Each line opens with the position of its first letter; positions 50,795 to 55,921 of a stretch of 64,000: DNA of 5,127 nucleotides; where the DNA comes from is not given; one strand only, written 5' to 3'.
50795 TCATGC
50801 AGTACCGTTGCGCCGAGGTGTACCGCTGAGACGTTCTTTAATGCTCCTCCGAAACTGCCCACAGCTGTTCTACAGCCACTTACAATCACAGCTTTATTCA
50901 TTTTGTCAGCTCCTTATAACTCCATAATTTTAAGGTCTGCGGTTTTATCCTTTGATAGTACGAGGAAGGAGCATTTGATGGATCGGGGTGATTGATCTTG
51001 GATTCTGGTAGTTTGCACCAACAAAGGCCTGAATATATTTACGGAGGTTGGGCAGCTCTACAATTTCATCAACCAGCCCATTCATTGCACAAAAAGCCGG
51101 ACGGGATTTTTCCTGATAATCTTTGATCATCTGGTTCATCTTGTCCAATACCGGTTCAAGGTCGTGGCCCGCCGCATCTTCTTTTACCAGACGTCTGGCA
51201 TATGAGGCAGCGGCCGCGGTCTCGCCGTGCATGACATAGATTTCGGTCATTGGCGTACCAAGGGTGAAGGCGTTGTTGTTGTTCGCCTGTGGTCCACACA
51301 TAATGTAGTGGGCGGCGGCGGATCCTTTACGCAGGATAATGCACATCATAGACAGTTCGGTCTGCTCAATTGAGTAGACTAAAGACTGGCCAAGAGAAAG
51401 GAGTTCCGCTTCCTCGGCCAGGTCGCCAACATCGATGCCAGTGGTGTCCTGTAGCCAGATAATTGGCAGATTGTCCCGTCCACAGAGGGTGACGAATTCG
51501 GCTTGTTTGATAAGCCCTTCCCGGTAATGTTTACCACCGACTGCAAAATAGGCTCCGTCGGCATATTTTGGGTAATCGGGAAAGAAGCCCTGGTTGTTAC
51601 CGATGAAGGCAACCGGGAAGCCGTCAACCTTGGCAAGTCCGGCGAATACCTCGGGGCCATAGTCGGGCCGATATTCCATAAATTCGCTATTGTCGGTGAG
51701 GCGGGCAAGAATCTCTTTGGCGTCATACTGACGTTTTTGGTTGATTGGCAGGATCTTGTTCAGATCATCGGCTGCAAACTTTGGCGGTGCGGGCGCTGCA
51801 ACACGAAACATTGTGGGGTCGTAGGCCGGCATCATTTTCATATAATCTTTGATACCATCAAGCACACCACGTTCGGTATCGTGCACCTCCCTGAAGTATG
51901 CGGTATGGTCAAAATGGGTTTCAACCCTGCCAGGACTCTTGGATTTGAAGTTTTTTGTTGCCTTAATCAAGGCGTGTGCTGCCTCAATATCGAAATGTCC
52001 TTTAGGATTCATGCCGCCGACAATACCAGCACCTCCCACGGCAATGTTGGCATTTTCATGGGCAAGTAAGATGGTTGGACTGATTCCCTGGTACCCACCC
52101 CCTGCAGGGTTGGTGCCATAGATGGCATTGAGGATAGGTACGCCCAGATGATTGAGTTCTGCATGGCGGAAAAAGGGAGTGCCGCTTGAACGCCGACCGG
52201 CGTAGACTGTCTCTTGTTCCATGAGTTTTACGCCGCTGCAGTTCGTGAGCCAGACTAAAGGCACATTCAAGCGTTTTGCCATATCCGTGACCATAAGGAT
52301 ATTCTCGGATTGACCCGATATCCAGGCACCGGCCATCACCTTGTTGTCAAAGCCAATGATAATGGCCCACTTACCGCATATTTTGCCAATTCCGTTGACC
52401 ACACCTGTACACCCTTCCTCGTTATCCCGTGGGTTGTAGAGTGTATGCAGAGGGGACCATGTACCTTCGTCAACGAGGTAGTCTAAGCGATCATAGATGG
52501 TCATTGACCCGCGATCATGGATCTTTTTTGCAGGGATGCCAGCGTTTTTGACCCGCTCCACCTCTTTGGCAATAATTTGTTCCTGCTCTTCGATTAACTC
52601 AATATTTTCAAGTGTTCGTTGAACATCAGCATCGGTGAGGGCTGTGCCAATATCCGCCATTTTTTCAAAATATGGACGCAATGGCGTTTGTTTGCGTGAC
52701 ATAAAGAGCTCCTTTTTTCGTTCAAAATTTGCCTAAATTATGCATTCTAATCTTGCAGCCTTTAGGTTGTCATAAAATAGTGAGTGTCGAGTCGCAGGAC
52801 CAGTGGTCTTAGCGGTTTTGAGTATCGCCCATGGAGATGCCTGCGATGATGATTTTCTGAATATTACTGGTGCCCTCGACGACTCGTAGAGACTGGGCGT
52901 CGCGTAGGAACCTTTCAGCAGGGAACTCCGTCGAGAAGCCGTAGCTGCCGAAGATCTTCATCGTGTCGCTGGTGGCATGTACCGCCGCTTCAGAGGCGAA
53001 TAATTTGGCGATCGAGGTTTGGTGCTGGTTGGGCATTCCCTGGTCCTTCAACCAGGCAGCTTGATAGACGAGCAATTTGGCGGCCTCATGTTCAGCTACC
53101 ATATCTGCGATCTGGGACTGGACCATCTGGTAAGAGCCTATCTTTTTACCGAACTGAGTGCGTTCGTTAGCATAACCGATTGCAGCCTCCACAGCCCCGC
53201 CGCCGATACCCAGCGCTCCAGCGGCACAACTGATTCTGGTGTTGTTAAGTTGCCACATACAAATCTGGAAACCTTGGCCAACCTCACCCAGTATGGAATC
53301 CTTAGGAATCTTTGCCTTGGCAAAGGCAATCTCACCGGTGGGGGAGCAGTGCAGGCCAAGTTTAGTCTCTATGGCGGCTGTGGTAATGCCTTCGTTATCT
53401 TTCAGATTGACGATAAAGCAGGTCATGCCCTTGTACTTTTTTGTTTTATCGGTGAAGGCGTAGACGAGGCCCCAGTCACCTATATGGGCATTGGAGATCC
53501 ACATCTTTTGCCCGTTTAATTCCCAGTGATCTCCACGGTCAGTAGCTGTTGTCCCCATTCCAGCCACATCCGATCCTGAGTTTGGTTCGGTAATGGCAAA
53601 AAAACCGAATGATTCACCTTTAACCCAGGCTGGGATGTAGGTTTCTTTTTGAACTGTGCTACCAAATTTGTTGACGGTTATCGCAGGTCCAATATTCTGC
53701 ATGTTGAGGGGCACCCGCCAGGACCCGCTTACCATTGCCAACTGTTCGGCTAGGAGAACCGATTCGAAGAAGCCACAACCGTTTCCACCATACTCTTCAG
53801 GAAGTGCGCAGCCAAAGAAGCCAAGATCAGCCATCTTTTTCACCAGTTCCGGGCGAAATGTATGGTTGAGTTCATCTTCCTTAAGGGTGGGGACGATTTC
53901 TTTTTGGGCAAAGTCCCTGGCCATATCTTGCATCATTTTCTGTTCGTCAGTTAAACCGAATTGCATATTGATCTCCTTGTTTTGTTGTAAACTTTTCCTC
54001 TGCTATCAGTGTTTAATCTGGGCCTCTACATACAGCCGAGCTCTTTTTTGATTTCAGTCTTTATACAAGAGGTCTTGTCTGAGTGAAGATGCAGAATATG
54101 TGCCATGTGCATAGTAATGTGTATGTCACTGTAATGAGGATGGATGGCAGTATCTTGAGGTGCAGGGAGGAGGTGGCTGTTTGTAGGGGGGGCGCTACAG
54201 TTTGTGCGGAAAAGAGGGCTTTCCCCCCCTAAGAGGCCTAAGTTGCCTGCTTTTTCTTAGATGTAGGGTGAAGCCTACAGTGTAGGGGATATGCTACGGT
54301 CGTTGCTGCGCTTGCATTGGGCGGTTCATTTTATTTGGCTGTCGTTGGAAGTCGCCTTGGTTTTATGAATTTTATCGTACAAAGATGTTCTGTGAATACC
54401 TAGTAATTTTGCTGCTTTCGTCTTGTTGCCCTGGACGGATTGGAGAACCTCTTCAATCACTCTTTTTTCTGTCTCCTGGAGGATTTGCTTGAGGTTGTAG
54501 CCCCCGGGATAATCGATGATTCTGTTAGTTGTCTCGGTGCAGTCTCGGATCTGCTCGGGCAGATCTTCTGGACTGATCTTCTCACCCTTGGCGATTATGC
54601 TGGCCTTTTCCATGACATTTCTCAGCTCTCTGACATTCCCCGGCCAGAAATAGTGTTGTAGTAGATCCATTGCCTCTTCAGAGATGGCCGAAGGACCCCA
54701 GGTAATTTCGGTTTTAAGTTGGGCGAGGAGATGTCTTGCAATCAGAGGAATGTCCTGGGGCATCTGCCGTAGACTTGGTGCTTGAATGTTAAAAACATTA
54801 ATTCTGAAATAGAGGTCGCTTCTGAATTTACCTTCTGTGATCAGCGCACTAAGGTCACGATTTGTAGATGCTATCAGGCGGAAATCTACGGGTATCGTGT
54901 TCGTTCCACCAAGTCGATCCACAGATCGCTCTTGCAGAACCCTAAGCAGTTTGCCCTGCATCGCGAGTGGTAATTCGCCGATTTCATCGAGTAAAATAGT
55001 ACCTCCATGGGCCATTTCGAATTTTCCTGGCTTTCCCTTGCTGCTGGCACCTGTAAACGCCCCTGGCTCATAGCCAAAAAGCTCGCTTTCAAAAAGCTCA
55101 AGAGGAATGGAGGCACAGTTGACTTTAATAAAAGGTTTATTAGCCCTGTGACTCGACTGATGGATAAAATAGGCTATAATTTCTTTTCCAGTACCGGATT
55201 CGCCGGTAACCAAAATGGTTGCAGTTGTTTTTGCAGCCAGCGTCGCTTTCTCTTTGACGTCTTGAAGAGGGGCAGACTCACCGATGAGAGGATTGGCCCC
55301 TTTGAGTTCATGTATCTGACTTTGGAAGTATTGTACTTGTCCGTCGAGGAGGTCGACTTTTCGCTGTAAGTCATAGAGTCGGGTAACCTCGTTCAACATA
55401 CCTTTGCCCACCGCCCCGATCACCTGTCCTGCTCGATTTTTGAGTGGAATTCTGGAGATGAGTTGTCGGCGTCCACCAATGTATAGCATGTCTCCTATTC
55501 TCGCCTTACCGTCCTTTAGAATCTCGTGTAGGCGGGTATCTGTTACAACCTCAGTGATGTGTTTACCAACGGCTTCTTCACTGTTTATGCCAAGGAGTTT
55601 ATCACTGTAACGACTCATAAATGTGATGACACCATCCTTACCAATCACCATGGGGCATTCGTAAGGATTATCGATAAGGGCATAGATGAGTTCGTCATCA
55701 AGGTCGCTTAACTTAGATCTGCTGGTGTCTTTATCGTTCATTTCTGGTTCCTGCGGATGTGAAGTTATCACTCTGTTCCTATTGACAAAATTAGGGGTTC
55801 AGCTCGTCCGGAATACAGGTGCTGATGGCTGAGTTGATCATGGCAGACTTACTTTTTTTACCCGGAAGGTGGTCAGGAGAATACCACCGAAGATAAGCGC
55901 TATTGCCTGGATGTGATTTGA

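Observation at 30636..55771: Candidate anaerobic 5-aminovalerate (or GABA) to glutarate to crotonyl-CoA pathway using a tungsten AOR instead of an NAD-dependent semialdehyde dehydrogenase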

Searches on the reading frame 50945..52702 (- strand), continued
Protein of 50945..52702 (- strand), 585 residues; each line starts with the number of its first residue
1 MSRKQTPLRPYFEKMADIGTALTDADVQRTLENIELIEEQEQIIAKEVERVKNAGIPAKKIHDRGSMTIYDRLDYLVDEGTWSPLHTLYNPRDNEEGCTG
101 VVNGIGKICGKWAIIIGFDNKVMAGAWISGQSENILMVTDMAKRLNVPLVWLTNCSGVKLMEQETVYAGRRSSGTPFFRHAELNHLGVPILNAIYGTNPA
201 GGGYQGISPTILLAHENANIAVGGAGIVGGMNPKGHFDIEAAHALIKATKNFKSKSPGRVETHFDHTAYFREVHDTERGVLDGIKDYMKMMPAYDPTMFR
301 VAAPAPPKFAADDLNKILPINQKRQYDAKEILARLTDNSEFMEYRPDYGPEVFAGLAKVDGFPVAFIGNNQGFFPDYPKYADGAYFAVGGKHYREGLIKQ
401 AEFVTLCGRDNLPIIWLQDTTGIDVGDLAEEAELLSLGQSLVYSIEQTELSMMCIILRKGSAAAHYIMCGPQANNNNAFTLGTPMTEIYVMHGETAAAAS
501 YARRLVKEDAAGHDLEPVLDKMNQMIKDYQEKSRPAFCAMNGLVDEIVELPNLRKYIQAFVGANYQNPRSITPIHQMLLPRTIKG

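Call 60: search_protein_families(library=ncbifam, proteins=[L085:3030-4202:+, L085:13648-15480:+, L085:15371-15724:+], max_evalue=0.001)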
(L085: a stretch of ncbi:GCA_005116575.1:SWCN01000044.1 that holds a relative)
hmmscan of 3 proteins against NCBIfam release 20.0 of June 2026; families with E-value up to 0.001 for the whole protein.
L085:3030-4202:+ (390 aa): 32 families (the best 25 are shown)
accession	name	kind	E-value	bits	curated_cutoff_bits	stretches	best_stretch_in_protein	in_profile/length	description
TIGR02352.1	thiamin_ThiO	equivalog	1.1e-32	113.6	250.8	1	8-362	1-348/351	glycine oxidase ThiO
TIGR01373.1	soxB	subfamily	4.1e-31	108.2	529.45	1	4-367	29-388/407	sarcosine oxidase subunit beta family protein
NF008425.0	PRK11259.1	equivalog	3.8e-26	91.9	257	1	4-378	3-375/377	N-methyl-L-tryptophan oxidase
TIGR01377.1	soxA_mon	subfamily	6.5e-25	87.7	479.65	1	6-380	1-377/381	amino oxidase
NF001933.0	PRK00711.1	subfamily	2.2e-17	63.2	383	1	64-381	109-419/429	D-amino acid dehydrogenase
TIGR03377.1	glycerol3P_GlpA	equivalog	2e-16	59.6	552.8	1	98-315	83-303/530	anaerobic glycerol-3-phosphate dehydrogenase subunit GlpA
NF008726.1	PRK11728.1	equivalog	9.5e-13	47.7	299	1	6-228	1-216/389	L-2-hydroxyglutarate oxidase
TIGR03364.1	HpnW_proposed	hypoth_equivalog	2.7e-12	46.4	285.1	1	6-236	1-219/365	TIGR03364 family FAD-dependent oxidoreductase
NF033460.1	glycerol3P_ox_II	equivalog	1.7e-10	40.6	460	1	5-48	1-42/361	type 2 glycerol-3-phosphate oxidase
TIGR03329.1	Phn_aa_oxid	hypoth_equivalog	3.1e-10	39.4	632.8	2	4-47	23-66/460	putative aminophosphonate oxidoreductase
TIGR03197.1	MnmC_Cterm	equivalog_domain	1.6e-09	37.3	174.2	1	7-303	1-285/400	FAD-dependent 5-carboxymethylaminomethyl-2-thiouridine(34) oxidoreductase MnmC1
NF008313.0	PRK11101.1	equivalog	9.4e-09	34.4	425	1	94-242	89-241/548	anaerobic glycerol-3-phosphate dehydrogenase subunit A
NF002480.1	PRK01747.1-1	equivalog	2e-07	29.9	540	1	5-287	248-521/645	bifunctional tRNA (5-methylaminomethyl-2-thiouridine)(34)-methyltransferase MnmC2/FAD-dependent 5-carboxymethylaminomethyl-2-thiouridine(34)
NF009074.0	PRK12409.1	equivalog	6.4e-07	28.9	494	1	90-232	129-276/410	D-amino acid dehydrogenase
NF040813.1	pro_dh_Thprot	equivalog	7.1e-07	28.6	600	0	8-46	2-40/362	D-proline dehydrogenase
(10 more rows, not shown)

L085:13648-15480:+ (610 aa): 2 families
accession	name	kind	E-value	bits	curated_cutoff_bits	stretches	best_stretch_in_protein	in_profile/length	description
NF007354.0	PRK09849.1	equivalog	3.5e-69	234.1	868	1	2-225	6-228/703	aldehyde ferredoxin oxidoreductase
NF040818.1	GAPOR_Arch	equivalog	1.7e-17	63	1300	1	7-128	4-123/654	glyceraldehyde-3-phosphate:ferredoxin oxidoreductase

L085:15371-15724:+ (117 aa): 0 families

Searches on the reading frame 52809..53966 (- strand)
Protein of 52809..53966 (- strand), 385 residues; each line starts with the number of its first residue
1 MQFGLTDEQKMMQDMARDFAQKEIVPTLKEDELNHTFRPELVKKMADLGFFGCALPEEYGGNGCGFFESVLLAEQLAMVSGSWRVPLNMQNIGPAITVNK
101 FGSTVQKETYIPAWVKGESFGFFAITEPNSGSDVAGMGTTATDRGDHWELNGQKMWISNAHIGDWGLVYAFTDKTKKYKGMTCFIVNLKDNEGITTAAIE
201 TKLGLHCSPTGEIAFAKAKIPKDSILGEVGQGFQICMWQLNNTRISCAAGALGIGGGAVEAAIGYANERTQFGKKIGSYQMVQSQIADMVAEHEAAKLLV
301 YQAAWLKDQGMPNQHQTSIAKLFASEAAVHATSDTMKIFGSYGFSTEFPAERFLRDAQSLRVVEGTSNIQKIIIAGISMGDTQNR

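Call 4: search_protein_families(library=pfam, proteins=[window:52809-53966:-])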
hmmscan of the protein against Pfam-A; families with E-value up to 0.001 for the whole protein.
window:52809-53966:- (385 aa): 4 families
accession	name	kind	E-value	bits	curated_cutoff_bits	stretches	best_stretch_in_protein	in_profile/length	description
PF00441.29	Acyl-CoA_dh_1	-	9.1e-47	159.4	22.4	1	230-375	1-146/150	Acyl-CoA dehydrogenase, C-terminal domain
PF02771.21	Acyl-CoA_dh_N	-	1.8e-30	106.1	22.9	1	6-118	1-113/113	Acyl-CoA dehydrogenase, N-terminal domain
PF02770.24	Acyl-CoA_dh_M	-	2.4e-24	85.7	33.3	1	123-216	2-95/97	Acyl-CoA dehydrogenase, middle domain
PF08028.16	Acyl-CoA_dh_2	-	1e-17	65.1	22.7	1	247-360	3-126/134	Acyl-CoA dehydrogenase, C-terminal domain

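Call 6: search_protein_families(library=ncbifam, proteins=[window:52809-53966:-], max_evalue=0.00001)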
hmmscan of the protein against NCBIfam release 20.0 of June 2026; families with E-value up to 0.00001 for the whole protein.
window:52809-53966:- (385 aa): 22 families
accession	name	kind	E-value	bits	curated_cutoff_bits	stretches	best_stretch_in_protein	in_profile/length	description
NF045552.1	GlutCoADH_Des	equivalog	3.1e-130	434.8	470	1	1-379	1-380/387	glutaryl-CoA dehydrogenase Acd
NF042972.1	AcrlCoAredClosAcrC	equivalog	1.9e-104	349.3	640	1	1-375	1-373/378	acryloyl-CoA reductase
NF058590.1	AcCoDHFadEBacil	equivalog_domain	7e-78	262.6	600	1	5-378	21-410/586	acyl-CoA dehydrogenase FadE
NF042439.1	SulpropCoADesulf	equivalog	5.1e-77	259.2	600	1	13-380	1-372/379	3-sulfinopropanoyl-CoA desulfinase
NF053553.1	prodigi_MBC_PigA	equivalog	3.6e-75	253.5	500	1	1-375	1-376/381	prodigiosin MBC biosynthesis dehydrogenase PigA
NF043006.1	CyhCrbnylCoADH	equivalog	5e-72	243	650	1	6-375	5-372/380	cyclohexane-1-carbonyl-CoA dehydrogenase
NF045652.1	ProlPCPDhRedW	equivalog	1.5e-68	231.4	650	1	8-375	3-370/376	L-prolyl-[peptidyl-carrier protein] dehydrogenase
NF008997.0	PRK12341.1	equivalog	2.9e-65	220.8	537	1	1-376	1-373/382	acyl-CoA dehydrogenase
TIGR03207.1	cyc_hxne_CoA_dh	equivalog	1.7e-54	185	575.35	1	5-375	1-368/372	cyclohexanecarboxyl-CoA dehydrogenase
NF002885.1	PRK03354.1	equivalog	3.1e-53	181.1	540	1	1-372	1-367/378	crotonobetainyl-CoA dehydrogenase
NF052270.1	Staph_DH_FadE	equivalog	5.4e-51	173.6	600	1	99-377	118-392/400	acyl-CoA dehydrogenase FadE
TIGR03203.1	pimD_small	equivalog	4.3e-29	101.8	652.7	1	41-346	42-344/378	pimeloyl-CoA dehydrogenase small subunit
TIGR03204.1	pimC_large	equivalog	1.8e-27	96.2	623.85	1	6-343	5-343/395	pimeloyl-CoA dehydrogenase large subunit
NF049984.1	Rv1679_FadE16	equivalog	2.1e-26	93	600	1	34-368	22-355/371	Rv1679 family acyl-CoA dehydrogenase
NF007000.1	PRK09463.1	subfamily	1.2e-25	90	600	1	35-343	72-397/726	acyl-CoA dehydrogenase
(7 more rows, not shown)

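Call 23: search_solved_structures(query=window:52809-53966:-, max_evalue=1e-40)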
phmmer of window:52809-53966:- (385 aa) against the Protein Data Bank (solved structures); distinct sequences matched with E-value up to 1e-40: 65 (the best 60 are shown).
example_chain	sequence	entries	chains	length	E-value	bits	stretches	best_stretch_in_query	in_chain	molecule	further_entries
3mpi_A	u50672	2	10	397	1e-101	343.7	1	1-380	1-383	Glutaryl-CoA dehydrogenase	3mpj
4l1f_A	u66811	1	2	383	2.8e-90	306.1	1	1-377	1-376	Acyl-CoA dehydrogenase domain protein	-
1ukw_A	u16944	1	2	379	5.4e-83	282.1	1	2-375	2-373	acyl-CoA dehydrogenase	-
5ol2_C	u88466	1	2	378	1.3e-82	280.9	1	9-376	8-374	Acyl-CoA dehydrogenase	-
5lnx_A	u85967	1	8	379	1.7e-82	280.5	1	5-381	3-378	Acyl-CoA dehydrogenase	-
1jqi_A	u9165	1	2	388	8.4e-82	278.2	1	5-377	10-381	short chain acyl-CoA dehydrogenase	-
7y0a_A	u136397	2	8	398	2.5e-81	276.6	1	7-377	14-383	Short-chain specific acyl-CoA dehydrogenase, mitochondrial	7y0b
8sgs_A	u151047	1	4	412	2.9e-81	276.4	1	7-377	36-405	Short-chain specific acyl-CoA dehydrogenase, mitochondrial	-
2vig_A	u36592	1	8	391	1.5e-80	274.1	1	6-377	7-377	SHORT-CHAIN SPECIFIC ACYL-COA DEHYDROGENASE,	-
6fah_C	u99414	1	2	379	5.4e-79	268.9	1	6-377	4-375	Caffeyl-CoA reductase-Etf complex subunit CarC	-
9w60_A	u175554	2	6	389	1e-77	264.8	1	1-377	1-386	Butyryl CoA dehydrogenase apo protein | Butyryl CoA Dehydrogenase with FAD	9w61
1buc_A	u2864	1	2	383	1.8e-77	264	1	1-376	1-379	BUTYRYL-COA DEHYDROGENASE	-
3pfd_A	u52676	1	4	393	1e-75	258.1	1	3-375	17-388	Acyl-CoA dehydrogenase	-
2jif_A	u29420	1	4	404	7.8e-74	252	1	5-375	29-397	SHORT/BRANCHED CHAIN SPECIFIC ACYL-COA DEHYDROGENASE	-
1udy_A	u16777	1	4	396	1.1e-72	248.2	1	2-380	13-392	Acyl-CoA dehydrogenase, medium-chain specific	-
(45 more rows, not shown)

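Call 58: search_solved_structures(query=window:52809-53966:-, max_evalue=1e-95, show_alignments=1)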
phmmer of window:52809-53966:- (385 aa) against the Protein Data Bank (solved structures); distinct sequences matched with E-value up to 1e-95: 1.
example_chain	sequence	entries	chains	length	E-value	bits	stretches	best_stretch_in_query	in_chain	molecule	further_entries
3mpi_A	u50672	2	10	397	1e-101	343.7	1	1-380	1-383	Glutaryl-CoA dehydrogenase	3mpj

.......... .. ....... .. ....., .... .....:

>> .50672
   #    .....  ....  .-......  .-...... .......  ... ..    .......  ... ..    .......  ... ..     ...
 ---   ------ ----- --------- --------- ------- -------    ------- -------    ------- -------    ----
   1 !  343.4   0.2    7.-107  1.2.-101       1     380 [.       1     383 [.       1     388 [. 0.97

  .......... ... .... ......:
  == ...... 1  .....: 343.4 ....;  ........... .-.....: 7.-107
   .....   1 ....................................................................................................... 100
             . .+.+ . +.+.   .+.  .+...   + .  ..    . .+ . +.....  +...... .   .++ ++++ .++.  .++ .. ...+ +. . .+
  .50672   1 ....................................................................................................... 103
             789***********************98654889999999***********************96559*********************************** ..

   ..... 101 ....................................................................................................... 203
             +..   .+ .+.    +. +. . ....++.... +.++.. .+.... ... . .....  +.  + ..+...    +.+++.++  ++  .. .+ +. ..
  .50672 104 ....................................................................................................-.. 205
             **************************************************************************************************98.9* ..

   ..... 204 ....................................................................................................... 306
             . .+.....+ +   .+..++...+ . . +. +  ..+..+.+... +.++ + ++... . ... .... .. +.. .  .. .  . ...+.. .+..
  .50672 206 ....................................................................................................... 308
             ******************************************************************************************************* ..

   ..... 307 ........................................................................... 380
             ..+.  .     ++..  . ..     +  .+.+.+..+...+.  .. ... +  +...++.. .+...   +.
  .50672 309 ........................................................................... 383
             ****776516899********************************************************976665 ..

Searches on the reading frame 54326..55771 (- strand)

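Call 4: search_protein_families(library=pfam, proteins=[window:54326-55771:-])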
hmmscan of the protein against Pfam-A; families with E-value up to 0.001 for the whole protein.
window:54326-55771:- (481 aa): 7 families
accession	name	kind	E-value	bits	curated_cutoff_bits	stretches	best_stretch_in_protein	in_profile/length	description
PF00158.32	Sigma54_activat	-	9.4e-69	230.8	20.2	1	162-330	1-168/168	Sigma-54 interaction domain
PF25601.1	AAA_lid_14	-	4.6e-24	84.5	27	1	335-415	1-81/87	AAA+ ATPase lid domain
PF14532.12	Sigma54_activ_2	-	4.2e-20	72.8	25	1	163-334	1-138/138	Sigma-54 interaction domain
PF02954.25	HTH_8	-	1e-13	51.2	22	1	431-470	2-41/42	Bacterial regulatory protein, Fis family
PF01078.27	Mg_chelatase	-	9.6e-07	28.8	20.3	1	238-305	89-158/207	Magnesium chelatase, subunit ChlI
PF07728.20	AAA_5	-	3.1e-05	24.4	22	1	186-305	2-123/139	AAA domain (dynein-related subfamily)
PF13426.13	PAS_9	-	0.0003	21.4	27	1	40-121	3-95/103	PAS domain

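Call 6: search_protein_families(library=ncbifam, proteins=[window:54326-55771:-], max_evalue=0.00001)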
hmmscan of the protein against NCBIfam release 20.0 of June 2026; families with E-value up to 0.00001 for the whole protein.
window:54326-55771:- (481 aa): 28 families (the best 25 are shown)
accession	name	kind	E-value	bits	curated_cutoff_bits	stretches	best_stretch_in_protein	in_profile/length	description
NF041552.1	TF_PrdR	equivalog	1.1e-129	433.4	795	1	27-470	134-575/577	sigma-54 dependent transcriptional regulator PrdR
NF008469.0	PRK11361.1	equivalog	5.9e-103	345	714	1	159-469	142-452/461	acetoacetate metabolism transcriptional regulator AtoC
TIGR02915.1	PEP_resp_reg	equivalog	1.2e-97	327.6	502.6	1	150-472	130-443/445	PEP-CTERM-box response regulator transcription factor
TIGR01817.1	nifA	equivalog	1.2e-96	324.7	528.85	1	155-417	191-451/534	nif-specific transcriptional activator NifA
NF003451.0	PRK05022.1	equivalog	1.1e-93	314.8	476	1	116-465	149-502/512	nitric oxide reductase transcriptional regulator NorR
TIGR01818.1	ntrC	equivalog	4e-91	306.1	558.6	1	128-469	96-461/463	nitrogen regulation protein NR(I)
NF050807.1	TransRegFlbDCaul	equivalog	2.6e-90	303.5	750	1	161-471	119-438/454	sigma-54-dependent transcriptional regulator FlbD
TIGR02329.1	propionate_PrpR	equivalog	2.6e-88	297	499.2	1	158-469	210-525/526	propionate catabolism operon regulatory protein PrpR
NF011953.0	PRK15424.1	equivalog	6.4e-85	285.8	703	1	151-472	210-535/538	propionate catabolism operon regulatory protein PrpR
NF007689.0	PRK10365.1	equivalog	1.4e-84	284.4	760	1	161-468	140-439/441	sigma-54-dependent response regulator transcription factor ZraR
NF038308.1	RNA_repair_RtcR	equivalog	6.2e-84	282.7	650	1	164-470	184-515/530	RNA repair transcriptional activator RtcR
NF049963.1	RespRegFlgRCampy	domain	8.8e-84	281.8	750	1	131-471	104-427/429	fla regulon two-component system response regulator FlgR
NF051870.1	NAssimRespRegNtrX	equivalog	2.9e-78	263.8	600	1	159-469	138-448/452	nitrogen assimilation response regulator NtrX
NF011958.0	PRK15429.1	equivalog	6.4e-78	263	830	1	161-470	380-683/692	formate hydrogenlyase transcriptional activator FlhA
TIGR02974.1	phageshock_pspF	equivalog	6.6e-78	262.3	443.55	1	162-392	1-231/336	phage shock protein operon transcriptional activator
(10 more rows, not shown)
